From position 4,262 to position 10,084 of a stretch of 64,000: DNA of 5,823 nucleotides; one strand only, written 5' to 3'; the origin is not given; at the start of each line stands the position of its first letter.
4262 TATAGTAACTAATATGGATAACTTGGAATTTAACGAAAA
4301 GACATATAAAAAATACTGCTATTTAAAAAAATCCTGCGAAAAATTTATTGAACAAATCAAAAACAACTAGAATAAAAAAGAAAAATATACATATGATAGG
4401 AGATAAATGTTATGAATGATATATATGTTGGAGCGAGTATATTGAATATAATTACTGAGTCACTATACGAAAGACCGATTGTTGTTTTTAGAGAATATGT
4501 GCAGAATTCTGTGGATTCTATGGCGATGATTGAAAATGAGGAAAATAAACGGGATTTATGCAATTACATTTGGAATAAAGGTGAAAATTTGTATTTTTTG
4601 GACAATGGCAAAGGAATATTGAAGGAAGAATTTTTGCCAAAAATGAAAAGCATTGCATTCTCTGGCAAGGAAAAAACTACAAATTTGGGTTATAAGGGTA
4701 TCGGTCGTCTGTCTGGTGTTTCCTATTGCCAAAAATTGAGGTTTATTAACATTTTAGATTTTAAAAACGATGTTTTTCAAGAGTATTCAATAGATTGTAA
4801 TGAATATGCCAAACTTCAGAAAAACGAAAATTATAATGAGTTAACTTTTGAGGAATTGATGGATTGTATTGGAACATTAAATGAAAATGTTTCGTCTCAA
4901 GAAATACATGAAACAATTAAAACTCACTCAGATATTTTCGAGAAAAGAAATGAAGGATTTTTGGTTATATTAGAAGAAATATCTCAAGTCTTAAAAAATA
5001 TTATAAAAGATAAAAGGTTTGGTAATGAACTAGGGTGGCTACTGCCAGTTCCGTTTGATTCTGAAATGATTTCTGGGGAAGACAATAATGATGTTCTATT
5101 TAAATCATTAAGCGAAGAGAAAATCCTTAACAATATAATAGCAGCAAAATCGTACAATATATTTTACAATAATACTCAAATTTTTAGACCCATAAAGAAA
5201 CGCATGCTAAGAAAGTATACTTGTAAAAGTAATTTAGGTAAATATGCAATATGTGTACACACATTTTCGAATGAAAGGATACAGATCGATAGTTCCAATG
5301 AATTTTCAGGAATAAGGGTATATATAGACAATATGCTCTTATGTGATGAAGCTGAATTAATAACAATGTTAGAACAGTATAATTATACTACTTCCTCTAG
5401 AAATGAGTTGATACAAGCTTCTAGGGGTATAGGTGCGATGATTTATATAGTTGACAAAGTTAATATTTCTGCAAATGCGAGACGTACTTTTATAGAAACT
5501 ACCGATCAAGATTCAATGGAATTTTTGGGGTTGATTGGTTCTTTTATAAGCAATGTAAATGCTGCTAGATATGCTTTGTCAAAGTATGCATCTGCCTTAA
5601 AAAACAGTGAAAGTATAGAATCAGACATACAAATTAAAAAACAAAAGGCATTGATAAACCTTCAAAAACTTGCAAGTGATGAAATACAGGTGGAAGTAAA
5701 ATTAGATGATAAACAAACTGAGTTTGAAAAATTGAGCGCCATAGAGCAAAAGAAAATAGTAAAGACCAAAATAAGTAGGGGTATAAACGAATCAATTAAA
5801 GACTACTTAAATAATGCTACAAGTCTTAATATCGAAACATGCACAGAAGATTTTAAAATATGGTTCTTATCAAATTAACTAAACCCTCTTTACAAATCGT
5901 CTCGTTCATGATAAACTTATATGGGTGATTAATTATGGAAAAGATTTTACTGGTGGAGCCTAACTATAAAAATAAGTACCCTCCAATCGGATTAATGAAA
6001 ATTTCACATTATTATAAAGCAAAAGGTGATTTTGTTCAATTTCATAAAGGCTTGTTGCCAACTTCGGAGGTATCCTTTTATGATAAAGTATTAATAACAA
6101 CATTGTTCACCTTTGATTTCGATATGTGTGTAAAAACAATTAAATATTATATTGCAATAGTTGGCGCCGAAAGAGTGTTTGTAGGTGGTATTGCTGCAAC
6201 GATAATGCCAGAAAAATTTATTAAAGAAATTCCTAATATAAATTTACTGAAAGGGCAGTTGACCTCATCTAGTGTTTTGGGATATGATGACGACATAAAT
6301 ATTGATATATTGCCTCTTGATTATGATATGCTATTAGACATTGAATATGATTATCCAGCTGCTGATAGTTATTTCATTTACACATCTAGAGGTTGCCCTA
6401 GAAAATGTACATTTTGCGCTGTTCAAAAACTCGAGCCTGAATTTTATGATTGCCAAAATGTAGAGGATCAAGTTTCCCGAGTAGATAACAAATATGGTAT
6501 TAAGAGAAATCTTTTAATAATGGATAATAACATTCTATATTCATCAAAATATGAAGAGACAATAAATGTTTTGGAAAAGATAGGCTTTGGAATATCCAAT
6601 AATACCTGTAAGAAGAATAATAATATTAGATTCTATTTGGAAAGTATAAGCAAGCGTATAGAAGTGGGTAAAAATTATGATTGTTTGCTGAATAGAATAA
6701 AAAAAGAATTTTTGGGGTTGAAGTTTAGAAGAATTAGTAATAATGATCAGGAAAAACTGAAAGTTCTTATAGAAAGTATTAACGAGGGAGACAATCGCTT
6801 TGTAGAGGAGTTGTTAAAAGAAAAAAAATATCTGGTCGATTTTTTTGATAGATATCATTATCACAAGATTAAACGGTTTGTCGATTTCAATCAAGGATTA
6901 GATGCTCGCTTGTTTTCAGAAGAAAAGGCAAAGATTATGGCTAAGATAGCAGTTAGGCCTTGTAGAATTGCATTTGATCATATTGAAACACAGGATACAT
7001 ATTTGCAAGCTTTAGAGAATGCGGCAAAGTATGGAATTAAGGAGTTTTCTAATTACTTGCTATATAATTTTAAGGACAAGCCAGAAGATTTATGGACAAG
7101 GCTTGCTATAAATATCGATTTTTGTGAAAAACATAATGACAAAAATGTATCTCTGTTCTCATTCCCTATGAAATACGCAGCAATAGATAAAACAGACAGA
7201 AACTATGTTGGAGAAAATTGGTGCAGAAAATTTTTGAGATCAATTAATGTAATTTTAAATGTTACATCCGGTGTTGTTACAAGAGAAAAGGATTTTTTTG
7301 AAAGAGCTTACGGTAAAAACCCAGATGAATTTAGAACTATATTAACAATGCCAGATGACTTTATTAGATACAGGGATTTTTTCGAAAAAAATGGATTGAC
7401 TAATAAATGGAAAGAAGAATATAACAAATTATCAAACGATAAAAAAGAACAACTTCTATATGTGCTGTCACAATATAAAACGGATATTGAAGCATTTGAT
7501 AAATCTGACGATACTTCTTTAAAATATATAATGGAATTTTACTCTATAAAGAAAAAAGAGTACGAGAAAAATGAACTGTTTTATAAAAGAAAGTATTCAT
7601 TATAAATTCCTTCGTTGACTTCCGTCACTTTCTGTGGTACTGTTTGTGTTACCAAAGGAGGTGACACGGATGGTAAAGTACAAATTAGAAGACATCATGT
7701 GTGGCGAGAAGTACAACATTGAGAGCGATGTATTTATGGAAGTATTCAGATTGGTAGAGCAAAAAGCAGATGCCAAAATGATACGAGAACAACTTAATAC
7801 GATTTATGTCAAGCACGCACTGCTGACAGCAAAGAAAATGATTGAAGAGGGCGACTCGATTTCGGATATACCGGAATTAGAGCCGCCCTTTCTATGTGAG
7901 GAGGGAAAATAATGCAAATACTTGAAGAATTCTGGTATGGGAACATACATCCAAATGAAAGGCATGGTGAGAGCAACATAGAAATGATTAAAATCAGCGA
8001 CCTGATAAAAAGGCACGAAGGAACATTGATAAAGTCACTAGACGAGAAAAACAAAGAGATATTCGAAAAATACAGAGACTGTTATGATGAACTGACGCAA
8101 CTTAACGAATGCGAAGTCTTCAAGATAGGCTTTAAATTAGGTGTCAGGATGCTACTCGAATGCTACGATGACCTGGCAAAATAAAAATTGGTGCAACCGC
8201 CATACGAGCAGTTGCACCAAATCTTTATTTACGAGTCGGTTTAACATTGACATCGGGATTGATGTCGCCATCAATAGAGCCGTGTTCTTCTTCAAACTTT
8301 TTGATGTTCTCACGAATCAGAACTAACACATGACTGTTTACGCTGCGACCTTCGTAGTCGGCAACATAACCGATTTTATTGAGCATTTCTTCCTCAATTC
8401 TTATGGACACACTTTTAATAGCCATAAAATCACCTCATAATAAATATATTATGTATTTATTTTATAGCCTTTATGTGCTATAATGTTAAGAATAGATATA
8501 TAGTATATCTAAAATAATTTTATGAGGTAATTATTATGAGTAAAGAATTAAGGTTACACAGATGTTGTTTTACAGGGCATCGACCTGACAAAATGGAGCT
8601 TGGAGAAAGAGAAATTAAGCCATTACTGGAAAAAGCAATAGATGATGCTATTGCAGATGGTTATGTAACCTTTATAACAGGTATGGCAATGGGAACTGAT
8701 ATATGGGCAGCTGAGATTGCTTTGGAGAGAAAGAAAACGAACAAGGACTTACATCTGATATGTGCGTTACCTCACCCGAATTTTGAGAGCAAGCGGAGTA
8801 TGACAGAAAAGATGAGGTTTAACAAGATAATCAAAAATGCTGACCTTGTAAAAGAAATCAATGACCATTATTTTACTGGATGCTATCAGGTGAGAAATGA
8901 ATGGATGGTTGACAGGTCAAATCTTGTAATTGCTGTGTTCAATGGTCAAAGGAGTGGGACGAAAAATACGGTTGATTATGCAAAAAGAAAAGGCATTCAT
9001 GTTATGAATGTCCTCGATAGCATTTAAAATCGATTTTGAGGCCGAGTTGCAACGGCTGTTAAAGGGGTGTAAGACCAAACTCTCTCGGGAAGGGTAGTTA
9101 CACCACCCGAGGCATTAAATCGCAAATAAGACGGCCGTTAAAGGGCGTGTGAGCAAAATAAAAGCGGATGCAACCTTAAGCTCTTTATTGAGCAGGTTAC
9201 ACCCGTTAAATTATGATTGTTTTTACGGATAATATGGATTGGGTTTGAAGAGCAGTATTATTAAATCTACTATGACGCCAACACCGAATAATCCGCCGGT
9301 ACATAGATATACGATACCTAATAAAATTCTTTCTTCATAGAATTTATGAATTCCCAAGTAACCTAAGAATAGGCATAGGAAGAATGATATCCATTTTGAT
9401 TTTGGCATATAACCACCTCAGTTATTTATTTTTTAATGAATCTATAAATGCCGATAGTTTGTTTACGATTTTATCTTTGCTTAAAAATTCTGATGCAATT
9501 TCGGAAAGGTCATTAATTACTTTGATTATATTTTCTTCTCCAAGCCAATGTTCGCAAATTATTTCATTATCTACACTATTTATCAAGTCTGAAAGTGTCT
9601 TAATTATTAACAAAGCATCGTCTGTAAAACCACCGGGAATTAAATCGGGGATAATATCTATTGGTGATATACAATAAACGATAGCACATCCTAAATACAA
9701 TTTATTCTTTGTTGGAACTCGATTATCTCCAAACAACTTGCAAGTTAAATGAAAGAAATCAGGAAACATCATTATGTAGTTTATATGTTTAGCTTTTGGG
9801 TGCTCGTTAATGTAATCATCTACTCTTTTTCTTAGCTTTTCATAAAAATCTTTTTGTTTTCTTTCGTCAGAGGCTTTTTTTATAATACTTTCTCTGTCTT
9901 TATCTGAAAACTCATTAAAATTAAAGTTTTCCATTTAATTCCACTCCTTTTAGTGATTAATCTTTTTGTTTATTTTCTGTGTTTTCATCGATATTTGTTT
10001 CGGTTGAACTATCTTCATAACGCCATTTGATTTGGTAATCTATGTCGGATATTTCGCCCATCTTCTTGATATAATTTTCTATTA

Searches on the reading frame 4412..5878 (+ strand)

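Call 60: search_protein_families(library=pfam, max_evalue=0.001, proteins=[window:4412-5878:+])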
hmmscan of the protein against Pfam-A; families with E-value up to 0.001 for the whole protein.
window:4412-5878:+ (488 aa): 1 family
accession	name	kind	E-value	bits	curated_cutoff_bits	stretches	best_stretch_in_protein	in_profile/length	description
PF13589.12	HATPase_c_3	-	1.9e-10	41.3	25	1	25-143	6-118/137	Histidine kinase-, DNA gyrase B-, and HSP90-like ATPase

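Call 84: search_protein_families(library=padloc, max_evalue=0.01, proteins=[window:4412-5878:+])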
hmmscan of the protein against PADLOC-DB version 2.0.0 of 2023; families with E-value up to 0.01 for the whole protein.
window:4412-5878:+ (488 aa): 0 families

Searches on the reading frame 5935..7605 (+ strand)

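Call 60: search_protein_families(library=pfam, max_evalue=0.001, proteins=[window:5935-7605:+])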
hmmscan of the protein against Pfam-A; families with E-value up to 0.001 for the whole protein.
window:5935-7605:+ (556 aa): 1 family
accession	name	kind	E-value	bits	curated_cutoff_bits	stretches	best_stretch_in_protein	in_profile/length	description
PF04055.27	Radical_SAM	-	2.6e-08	34.6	29.5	1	148-241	1-88/166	Radical SAM superfamily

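Call 84: search_protein_families(library=padloc, max_evalue=0.01, proteins=[window:5935-7605:+])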
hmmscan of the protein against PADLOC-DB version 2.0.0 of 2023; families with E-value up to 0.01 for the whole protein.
window:5935-7605:+ (556 aa): 1 family
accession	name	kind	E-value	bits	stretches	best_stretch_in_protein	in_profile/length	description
PDLC04689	PDC-M51A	-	0.0085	12.9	0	80-169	124-208/420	-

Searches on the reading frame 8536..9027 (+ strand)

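Call 60: search_protein_families(library=pfam, max_evalue=0.001, proteins=[window:8536-9027:+])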
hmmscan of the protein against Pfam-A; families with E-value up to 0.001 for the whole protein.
window:8536-9027:+ (163 aa): 2 families
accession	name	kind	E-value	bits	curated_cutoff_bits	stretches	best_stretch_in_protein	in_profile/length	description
PF06908.16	YpsA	-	1.5e-19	71.1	27.7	1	12-145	3-144/168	YspA SLOG family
PF02481.21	DNA_processg_A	-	1.6e-07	31.1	29.6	1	36-159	67-187/212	DNA recombination-mediator protein A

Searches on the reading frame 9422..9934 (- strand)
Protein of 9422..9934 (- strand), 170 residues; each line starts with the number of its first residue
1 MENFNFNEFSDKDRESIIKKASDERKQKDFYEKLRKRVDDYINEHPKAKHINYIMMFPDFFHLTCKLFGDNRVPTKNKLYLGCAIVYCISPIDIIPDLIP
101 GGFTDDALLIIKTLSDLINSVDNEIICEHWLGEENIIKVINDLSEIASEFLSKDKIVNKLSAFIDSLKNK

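Call 60: search_protein_families(library=pfam, max_evalue=0.001, proteins=[window:9422-9934:-])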
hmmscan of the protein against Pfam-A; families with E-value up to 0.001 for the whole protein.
window:9422-9934:- (170 aa): 1 family
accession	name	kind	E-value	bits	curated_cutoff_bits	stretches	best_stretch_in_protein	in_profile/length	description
PF06803.17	DUF1232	-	4.4e-10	39.6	23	1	78-110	2-35/37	Protein of unknown function (DUF1232)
